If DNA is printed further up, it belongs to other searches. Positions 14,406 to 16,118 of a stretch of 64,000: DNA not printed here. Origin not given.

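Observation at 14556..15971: Orphan TibC/Aah-type autotransporter heptosyltransferase with no autotransporter nearby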

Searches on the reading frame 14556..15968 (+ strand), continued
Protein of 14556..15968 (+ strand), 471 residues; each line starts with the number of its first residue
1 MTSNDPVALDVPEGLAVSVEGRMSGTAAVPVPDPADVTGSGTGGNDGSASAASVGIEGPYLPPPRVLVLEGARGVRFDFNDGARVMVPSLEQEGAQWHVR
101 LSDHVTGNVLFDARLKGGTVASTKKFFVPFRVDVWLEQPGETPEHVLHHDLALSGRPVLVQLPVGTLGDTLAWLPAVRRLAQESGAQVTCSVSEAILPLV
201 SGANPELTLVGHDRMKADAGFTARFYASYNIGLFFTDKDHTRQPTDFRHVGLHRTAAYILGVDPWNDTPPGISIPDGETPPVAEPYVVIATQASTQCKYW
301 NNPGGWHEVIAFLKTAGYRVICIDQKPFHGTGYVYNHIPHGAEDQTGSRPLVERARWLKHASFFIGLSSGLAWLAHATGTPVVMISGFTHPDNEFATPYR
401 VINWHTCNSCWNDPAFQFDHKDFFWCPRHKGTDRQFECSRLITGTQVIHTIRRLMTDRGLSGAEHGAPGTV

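Call 13: find_encoding_contigs(protein=P0001, flank=10000, max_places=3)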
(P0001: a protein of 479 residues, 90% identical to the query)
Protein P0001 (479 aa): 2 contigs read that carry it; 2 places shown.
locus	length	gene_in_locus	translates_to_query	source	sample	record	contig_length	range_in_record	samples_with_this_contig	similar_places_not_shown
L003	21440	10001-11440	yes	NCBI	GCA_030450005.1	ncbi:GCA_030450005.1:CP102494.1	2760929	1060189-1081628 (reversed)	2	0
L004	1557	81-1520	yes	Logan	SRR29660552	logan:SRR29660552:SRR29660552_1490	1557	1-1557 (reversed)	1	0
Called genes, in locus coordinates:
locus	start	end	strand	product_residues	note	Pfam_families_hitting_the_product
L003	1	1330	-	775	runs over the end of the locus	PF07715:Plug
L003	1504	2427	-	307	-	PF00126:HTH_1, PF03466:LysR_substrate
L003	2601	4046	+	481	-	PF07992:Pyr_redox_2 (weak), PF13454:NAD_binding_9 (weak), PF13738:Pyr_redox_3, PF13434:Lys_Orn_oxgnase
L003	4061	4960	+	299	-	PF01522:Polysacc_deac_1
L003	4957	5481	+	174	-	PF09349:OHCU_decarbox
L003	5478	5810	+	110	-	PF00576:Transthyretin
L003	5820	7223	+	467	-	PF00860:Xan_ur_permease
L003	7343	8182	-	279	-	PF11231:DUF3034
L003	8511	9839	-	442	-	PF01979:Amidohydro_1, PF07969:Amidohydro_3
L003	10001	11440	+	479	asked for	PF21129:TibC_1st, PF01075:Glyco_transf_9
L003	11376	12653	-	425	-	-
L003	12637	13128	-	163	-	-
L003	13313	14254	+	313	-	PF17773:UPF0176_N, PF00581:Rhodanese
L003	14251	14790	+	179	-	-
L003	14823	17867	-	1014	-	PF00005:ABC_tran (faint), PF02463:SMC_N (faint), PF13191:AAA_16 (faint), PF13481:AAA_25 (faint), PF13555:AAA_29 (faint), PF20703:nSTAND1 (faint), PF17760:UvrA_inter, PF17755:UvrA_DNA-bind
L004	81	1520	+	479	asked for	PF21129:TibC_1st, PF01075:Glyco_transf_9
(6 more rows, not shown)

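Call 14: find_encoding_contigs(protein=P0002, flank=10000, max_places=2)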
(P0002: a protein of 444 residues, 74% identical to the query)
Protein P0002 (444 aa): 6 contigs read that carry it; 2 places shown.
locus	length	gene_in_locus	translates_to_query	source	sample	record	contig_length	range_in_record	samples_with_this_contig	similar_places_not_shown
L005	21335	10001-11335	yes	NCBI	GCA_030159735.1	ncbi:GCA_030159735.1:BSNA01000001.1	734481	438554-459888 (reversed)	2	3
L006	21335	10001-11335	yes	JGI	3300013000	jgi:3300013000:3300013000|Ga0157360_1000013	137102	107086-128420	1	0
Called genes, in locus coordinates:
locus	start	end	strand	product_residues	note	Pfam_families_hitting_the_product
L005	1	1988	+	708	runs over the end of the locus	PF11412:DsbD_N, PF02683:DsbD_TM, PF13899:Thioredoxin_7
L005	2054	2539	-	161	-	PF12973:Cupin_7 (weak), PF00190:Cupin_1, PF07883:Cupin_2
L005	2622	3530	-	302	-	PF00126:HTH_1, PF03466:LysR_substrate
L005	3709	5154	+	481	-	PF07992:Pyr_redox_2, PF13454:NAD_binding_9 (faint), PF13738:Pyr_redox_3, PF13434:Lys_Orn_oxgnase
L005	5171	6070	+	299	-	PF01522:Polysacc_deac_1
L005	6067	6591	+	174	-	PF09349:OHCU_decarbox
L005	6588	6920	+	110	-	PF00576:Transthyretin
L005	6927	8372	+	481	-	PF00860:Xan_ur_permease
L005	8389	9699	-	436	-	PF01979:Amidohydro_1, PF07969:Amidohydro_3 (weak)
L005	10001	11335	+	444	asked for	PF21129:TibC_1st, PF01075:Glyco_transf_9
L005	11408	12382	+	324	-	PF17773:UPF0176_N, PF00581:Rhodanese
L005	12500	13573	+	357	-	PF06516:NUP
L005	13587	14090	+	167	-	-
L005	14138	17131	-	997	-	PF00005:ABC_tran (faint), PF02463:SMC_N (faint), PF13191:AAA_16 (faint), PF13481:AAA_25 (faint), PF13555:AAA_29 (faint), PF20703:nSTAND1 (faint), PF17760:UvrA_inter, PF17755:UvrA_DNA-bind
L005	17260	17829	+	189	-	PF00436:SSB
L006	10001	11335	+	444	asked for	PF21129:TibC_1st, PF01075:Glyco_transf_9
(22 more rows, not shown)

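Call 15: find_encoding_contigs(protein=P0033, flank=10000, max_places=2)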
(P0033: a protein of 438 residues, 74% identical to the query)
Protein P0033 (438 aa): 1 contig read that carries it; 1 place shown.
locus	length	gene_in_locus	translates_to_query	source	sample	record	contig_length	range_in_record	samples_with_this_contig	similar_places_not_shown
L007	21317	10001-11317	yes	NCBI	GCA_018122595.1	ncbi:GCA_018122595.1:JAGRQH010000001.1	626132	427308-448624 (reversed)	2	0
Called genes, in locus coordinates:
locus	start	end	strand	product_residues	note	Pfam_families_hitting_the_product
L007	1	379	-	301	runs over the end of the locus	PF01145:Band_7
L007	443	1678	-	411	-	PF01408:GFO_IDH_MocA, PF02894:GFO_IDH_MocA_C, PF22725:GFO_IDH_MocA_C3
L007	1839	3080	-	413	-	PF05834:Lycopene_cycl (faint), PF07992:Pyr_redox_2 (weak)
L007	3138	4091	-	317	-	PF01156:IU_nuc_hydro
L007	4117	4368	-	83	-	PF11730:DUF3297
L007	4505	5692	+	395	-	PF12697:Abhydrolase_6 (weak), PF00326:Peptidase_S9 (faint), PF03583:LIP, PF12146:Hydrolase_4 (weak)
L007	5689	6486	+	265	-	PF00106:adh_short, PF08659:KR (weak), PF13561:adh_short_C2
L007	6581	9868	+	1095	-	PF00873:ACR_tran, PF02355:SecD_SecF_C (faint), PF00873:ACR_tran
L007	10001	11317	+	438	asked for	PF21129:TibC_1st, PF01075:Glyco_transf_9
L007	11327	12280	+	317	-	PF17773:UPF0176_N, PF00581:Rhodanese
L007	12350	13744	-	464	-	PF04966:OprB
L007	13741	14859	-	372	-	PF03544:TonB_C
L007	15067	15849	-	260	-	PF00756:Esterase (weak), PF07819:PGAP1 (faint), PF12146:Hydrolase_4, PF00561:Abhydrolase_1, PF00975:Thioesterase (weak), PF12697:Abhydrolase_6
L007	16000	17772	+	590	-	PF00654:Voltage_CLC, PF00571:CBS (faint)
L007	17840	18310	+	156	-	PF14588:YjgF_endoribonc, PF01042:Ribonuc_L-PSP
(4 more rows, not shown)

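Call 16: find_encoding_contigs(protein=P0038, flank=10000, max_places=2)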
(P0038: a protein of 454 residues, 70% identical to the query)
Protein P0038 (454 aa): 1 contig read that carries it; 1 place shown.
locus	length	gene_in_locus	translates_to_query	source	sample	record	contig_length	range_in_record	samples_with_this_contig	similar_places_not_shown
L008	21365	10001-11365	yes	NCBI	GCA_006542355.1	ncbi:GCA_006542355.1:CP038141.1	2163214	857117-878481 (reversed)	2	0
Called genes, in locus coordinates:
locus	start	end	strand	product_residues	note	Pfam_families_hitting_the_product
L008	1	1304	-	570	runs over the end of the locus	-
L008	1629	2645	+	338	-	PF12849:PBP_like_2, PF01547:SBP_bac_1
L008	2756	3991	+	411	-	PF07690:MFS_1, PF00083:Sugar_tr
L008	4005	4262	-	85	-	-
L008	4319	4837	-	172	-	PF11026:DUF2721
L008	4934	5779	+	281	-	PF02633:Creatininase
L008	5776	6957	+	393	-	PF21783:YNCE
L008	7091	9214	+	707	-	PF11412:DsbD_N, PF02683:DsbD_TM, PF13899:Thioredoxin_7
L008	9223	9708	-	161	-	PF14499:DUF4437 (weak), PF00190:Cupin_1, PF07883:Cupin_2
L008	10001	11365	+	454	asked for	PF21129:TibC_1st, PF01075:Glyco_transf_9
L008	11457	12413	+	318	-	PF17773:UPF0176_N, PF00581:Rhodanese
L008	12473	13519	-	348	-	PF08240:ADH_N, PF00107:ADH_zinc_N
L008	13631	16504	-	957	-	PF00005:ABC_tran (faint), PF02463:SMC_N (faint), PF13191:AAA_16 (faint), PF13481:AAA_25 (faint), PF13555:AAA_29 (faint), PF20703:nSTAND1 (faint), PF17760:UvrA_inter, PF17755:UvrA_DNA-bind, +1 more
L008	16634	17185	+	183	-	PF00436:SSB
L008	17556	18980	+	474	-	PF00083:Sugar_tr, PF07690:MFS_1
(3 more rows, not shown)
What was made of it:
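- The orphan position is next to unrelated housekeeping genes (calls 13-16).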

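Call 25: find_encoding_contigs(protein=P0105, flank=10000, max_places=2)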
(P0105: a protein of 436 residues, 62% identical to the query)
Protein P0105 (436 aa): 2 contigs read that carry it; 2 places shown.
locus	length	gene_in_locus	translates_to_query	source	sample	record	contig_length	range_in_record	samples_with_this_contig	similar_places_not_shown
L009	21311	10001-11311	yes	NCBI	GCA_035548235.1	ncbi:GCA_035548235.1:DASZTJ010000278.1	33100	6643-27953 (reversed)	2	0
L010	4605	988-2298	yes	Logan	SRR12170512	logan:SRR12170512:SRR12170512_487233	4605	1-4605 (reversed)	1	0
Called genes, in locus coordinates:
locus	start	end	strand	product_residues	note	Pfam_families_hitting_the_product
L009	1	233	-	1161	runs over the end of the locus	PF02574:S-methyl_trans, PF00809:Pterin_bind, PF02607:B12-binding_2, PF02310:B12-binding, PF02965:Met_synt_B12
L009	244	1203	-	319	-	PF01022:HTH_5, PF01209:Ubie_methyltran, PF13489:Methyltransf_23, PF05175:MTS (weak), PF13847:Methyltransf_31, PF08241:Methyltransf_11, PF08242:Methyltransf_12, PF13649:Methyltransf_25, +2 more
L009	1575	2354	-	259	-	PF01145:Band_7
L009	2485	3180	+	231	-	PF00528:BPD_transp_1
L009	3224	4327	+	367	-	PF13439:Glyco_transf_4, PF20706:GT4-conflict, PF00534:Glycos_transf_1, PF13692:Glyco_trans_1_4, PF13524:Glyco_trans_1_2 (weak)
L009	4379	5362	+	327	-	PF00009:GTP_EFTU (faint), PF03193:RsgA_GTPase (faint), PF02492:cobW, PF07683:CobW_C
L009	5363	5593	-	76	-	-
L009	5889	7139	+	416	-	PF00355:Rieske, PF00848:Ring_hydroxyl_A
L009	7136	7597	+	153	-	PF13577:SnoaL_4, PF00866:Ring_hydroxyl_B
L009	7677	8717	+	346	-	PF25175:Beta-prop_WDR5, PF24814:WD40_Prp19, PF25174:Beta-prop_THOC3, PF23381:Beta-prop_IFT122_1st, PF25173:Beta-prop_WDR3_1st, PF25175:Beta-prop_WDR5, PF23381:Beta-prop_IFT122_1st, PF12894:ANAPC4_WD40 (weak), +15 more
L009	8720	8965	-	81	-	-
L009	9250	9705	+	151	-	PF08332:CaMKII_AD (weak), PF13474:SnoaL_3, PF14534:DUF4440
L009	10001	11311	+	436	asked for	PF21129:TibC_1st, PF01075:Glyco_transf_9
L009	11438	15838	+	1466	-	PF13403:Hint_2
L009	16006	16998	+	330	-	PF03480:DctP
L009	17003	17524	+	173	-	PF04290:DctQ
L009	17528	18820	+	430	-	PF06808:DctM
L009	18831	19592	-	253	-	PF00106:adh_short, PF08659:KR, PF13561:adh_short_C2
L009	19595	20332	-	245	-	PF07722:Peptidase_C26, PF00117:GATase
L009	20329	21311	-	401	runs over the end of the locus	PF07690:MFS_1, PF00083:Sugar_tr (weak)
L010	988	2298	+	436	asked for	PF21129:TibC_1st, PF01075:Glyco_transf_9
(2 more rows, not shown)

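Call 26: find_encoding_contigs(protein=P0087, flank=10000, max_places=2)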
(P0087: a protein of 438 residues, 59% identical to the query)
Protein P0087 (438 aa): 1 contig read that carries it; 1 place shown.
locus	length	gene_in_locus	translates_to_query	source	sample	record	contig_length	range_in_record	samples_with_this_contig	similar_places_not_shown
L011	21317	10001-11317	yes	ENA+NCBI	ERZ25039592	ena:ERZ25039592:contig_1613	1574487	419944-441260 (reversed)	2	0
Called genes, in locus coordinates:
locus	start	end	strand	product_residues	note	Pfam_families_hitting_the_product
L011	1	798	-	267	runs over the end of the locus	PF00005:ABC_tran, PF13304:AAA_21 (weak)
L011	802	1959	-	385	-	PF02405:MlaE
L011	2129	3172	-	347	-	PF01210:NAD_Gly3P_dh_N (faint), PF02558:ApbA (weak), PF02317:Octopine_DH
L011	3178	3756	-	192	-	PF02627:CMD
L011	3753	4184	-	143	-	-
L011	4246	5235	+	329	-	PF00126:HTH_1, PF03466:LysR_substrate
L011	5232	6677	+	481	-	PF07992:Pyr_redox_2, PF13454:NAD_binding_9 (weak), PF13738:Pyr_redox_3, PF13434:Lys_Orn_oxgnase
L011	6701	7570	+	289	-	PF00497:SBP_bac_3, PF09084:NMT1 (weak)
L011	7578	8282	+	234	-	PF00528:BPD_transp_1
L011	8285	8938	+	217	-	PF00528:BPD_transp_1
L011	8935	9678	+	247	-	PF02463:SMC_N (faint), PF00005:ABC_tran, PF13304:AAA_21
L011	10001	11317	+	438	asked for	PF21129:TibC_1st, PF01075:Glyco_transf_9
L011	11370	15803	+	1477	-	-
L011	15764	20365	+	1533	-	PF16168:AIDA (weak), PF13403:Hint_2, PF13524:Glyco_trans_1_2 (weak), PF13692:Glyco_trans_1_4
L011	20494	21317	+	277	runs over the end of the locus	PF00685:Sulfotransfer_1, PF13469:Sulfotransfer_3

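Call 28: search_protein_families(library=ncbifam, proteins=[L009:11438-15835:+, L011:11370-15800:+, L011:15764-20362:+], max_evalue=1)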
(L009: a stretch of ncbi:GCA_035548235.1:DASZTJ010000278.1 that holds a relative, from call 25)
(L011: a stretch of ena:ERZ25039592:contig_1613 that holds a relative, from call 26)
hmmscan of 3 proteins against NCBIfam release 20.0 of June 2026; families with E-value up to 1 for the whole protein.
L009:11438-15835:+ (1466 aa): 2 families
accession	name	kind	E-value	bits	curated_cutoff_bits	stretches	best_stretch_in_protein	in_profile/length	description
NF033176.1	auto_AIDA-I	exception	7.7e-10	36.9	1200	1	406-874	118-599/1287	autotransporter adhesin AIDA-I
TIGR04415.1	O_hepto_targRPT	repeat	4.9e-07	29.7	30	4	514-547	2-36/38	strand-loop-strand repeat protein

L011:11370-15800:+ (1477 aa): 5 families
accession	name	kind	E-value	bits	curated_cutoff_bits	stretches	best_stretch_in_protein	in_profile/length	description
TIGR04415.1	O_hepto_targRPT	repeat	7.2e-156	505.9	30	30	582-619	1-38/38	strand-loop-strand repeat protein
NF033176.1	auto_AIDA-I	exception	1.6e-132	443.3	1200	5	360-785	53-467/1287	autotransporter adhesin AIDA-I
NF033177.1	auto_Ag43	equivalog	2.9e-60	204.4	1200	6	324-611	108-385/948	Ag43/Cah family autotransporter adhesin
NF040482.1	auto_BafA_Cterm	equivalog_domain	1.4e-32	112.9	700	12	423-515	12-115/643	BafA family autotransporter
NF007409.0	PRK09945.1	equivalog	2.4e-05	23.1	830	3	845-1006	8-165/418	hypothetical protein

L011:15764-20362:+ (1533 aa): 5 families
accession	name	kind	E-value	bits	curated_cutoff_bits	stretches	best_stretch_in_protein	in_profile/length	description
TIGR04415.1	O_hepto_targRPT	repeat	7.8e-62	205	30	16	291-324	1-34/38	strand-loop-strand repeat protein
NF033176.1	auto_AIDA-I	exception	8.3e-52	175.9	1200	4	99-302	92-293/1287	autotransporter adhesin AIDA-I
NF033177.1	auto_Ag43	equivalog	1.4e-30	106.2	1200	3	173-404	104-317/948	Ag43/Cah family autotransporter adhesin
TIGR03087.1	stp1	hypoth_equivalog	1.3e-28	100.3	316.65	1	1334-1516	213-396/397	TIGR03087 family PEP-CTERM/XrtA system glycosyltransferase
NF040482.1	auto_BafA_Cterm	equivalog_domain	1e-12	47.3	700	4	419-544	6-133/643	BafA family autotransporter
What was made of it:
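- On SLS-repeat BAHT substrate (TIGR04415 / Pfam AIDA), applied to the Hint protein at 27715-30792: For comparison, the BAHT-adjacent L011 proteins score 505.9 and 205 bits (call 28).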

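Call 29: search_protein_families(library=pfam, proteins=[L009:11438-15835:+, L011:11370-15800:+, L011:15764-20362:+], max_evalue=1)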
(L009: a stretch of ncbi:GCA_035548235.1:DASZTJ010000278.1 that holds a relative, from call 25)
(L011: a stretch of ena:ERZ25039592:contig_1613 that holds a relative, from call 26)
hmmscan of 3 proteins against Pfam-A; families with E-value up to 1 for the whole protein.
L009:11438-15835:+ (1466 aa): 2 families
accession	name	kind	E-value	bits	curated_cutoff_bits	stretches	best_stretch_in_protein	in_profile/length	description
PF13403.11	Hint_2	-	3.7e-38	131.6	28.4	1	1145-1277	2-145/147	Hint domain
PF16168.11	AIDA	-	0.0036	17.8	27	2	757-804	12-59/63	Adhesin of bacterial autotransporter system, probable stalk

L011:11370-15800:+ (1477 aa): 1 family
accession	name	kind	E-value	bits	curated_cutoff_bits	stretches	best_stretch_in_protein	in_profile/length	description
PF16168.11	AIDA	-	8.8e-60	199.1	27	23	417-467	13-63/63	Adhesin of bacterial autotransporter system, probable stalk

L011:15764-20362:+ (1533 aa): 5 families
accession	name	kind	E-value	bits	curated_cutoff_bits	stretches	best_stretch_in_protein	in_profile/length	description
PF13403.11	Hint_2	-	8.5e-45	153.2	28.4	1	671-806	1-146/147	Hint domain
PF16168.11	AIDA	-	7.7e-29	100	27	9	551-602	12-63/63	Adhesin of bacterial autotransporter system, probable stalk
PF13692.12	Glyco_trans_1_4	-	4.2e-19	69.7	27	1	1347-1481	3-141/142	Glycosyl transferases group 1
PF13524.12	Glyco_trans_1_2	-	4.8e-06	27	25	1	1379-1508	13-140/144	Glycosyl transferase-like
PF20495.3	DUF6727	-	0.4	10.9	22.3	1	278-313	43-78/152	Family of unknown function (DUF6727)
